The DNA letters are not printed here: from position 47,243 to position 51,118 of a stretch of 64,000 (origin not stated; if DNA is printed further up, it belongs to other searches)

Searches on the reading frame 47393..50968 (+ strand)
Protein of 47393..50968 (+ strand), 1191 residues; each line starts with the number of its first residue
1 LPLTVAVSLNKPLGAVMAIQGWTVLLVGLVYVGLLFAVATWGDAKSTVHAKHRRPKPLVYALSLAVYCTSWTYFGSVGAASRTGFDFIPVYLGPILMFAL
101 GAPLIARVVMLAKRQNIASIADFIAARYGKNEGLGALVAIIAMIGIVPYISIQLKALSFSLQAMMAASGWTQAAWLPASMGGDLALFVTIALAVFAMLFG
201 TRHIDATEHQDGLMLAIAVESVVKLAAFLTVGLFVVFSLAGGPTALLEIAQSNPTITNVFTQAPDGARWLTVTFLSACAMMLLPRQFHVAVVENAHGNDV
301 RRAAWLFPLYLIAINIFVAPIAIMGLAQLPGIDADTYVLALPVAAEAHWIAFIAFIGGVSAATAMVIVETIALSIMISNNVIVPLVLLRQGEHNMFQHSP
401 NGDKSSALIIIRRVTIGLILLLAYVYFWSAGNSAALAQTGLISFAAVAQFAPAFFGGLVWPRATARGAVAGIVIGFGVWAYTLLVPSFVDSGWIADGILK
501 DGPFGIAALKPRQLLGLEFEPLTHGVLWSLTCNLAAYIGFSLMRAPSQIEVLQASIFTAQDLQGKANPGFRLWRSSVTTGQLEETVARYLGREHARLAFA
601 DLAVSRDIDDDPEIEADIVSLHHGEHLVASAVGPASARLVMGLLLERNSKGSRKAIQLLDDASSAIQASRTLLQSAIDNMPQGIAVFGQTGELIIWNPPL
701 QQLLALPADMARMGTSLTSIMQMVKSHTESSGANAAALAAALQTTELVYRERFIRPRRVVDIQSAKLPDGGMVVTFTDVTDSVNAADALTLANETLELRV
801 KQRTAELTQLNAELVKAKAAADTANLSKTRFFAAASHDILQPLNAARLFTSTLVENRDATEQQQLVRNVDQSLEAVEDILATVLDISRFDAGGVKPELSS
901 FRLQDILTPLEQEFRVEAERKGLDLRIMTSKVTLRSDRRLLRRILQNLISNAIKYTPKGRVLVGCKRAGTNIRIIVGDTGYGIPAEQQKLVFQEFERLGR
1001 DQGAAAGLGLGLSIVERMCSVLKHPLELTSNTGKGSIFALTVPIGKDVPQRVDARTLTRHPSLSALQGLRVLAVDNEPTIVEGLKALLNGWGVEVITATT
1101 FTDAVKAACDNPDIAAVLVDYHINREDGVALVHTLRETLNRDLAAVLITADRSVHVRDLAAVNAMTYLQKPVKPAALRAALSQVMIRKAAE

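Call 16: search_protein_families(library=ncbifam, proteins=[window:47393-50968:+], max_evalue=0.00001)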
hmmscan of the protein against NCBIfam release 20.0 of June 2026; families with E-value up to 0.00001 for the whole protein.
window:47393-50968:+ (1191 aa): 68 families (the best 25 are shown)
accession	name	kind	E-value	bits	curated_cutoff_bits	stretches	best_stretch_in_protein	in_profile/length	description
NF041832.1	near_NosP_CTERM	subfamily_domain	9.1e-124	413.3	400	1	822-1184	1-369/370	NahK/ErcS family hybrid sensor histidine kinase/response regulator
NF041831.1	NO_HK_NahK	exception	1.9e-109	366.9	1500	2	779-1185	431-854/854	hybrid sensor histidine kinase/response regulator NahK/ErcS'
TIGR02956.1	TMAO_torS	equivalog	7.8e-62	209.6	676.5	1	781-1188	410-823/967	TMAO reductase system sensor histidine kinase/response regulator TorS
NF041947.1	LuxQ_Vibrio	equivalog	1.1e-42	145.9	1200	1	815-1183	459-837/843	quorum-sensing autoinducer 2 sensor kinase/phosphatase LuxQ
NF046044.1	PnpS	equivalog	5.3e-41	140.9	400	1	828-1043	170-390/390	two-component system histidine kinase PnpS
NF008543.0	PRK11466.1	equivalog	1.2e-40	139.2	982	1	787-1139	403-752/914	TMAO reductase system sensor histidine kinase/response regulator TorS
NF008302.0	PRK11091.1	equivalog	2.9e-40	138.2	838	1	816-1186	271-644/779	aerobic respiration two-component sensor histidine kinase ArcB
NF008318.0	PRK11107.1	equivalog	2.5e-38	131.7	890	1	810-1185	275-650/920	two-component sensor histidine kinase BarA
NF011874.0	PRK15347.1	equivalog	3.4e-37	128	852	1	787-1046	364-616/921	two component system sensor kinase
NF045901.1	HisKinLetSLeg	equivalog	7.6e-36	123.5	1650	1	806-1186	271-646/906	two-component system sensor histidine kinase LetS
TIGR02966.1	phoR_proteo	equivalog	1.6e-34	119.4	334.2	1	812-1040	96-331/333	phosphate regulon sensor histidine kinase PhoR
NF040691.1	MtrAB_MtrB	equivalog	7.9e-31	107.6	450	1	828-1046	271-494/507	MtrAB system histidine kinase MtrB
NF008099.0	PRK10841.1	equivalog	8.3e-31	106.6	920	1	815-1046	457-692/949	two-component system sensor histidine kinase RcsC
NF047874.1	MASE3_PAS_HK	subfamily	1.5e-30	106.6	560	1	653-1049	247-629/655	MASE3 domain-containing sensor histidine kinase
NF006800.0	PRK09303.1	equivalog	5.5e-30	104.6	342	1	791-1045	111-378/383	histidine kinase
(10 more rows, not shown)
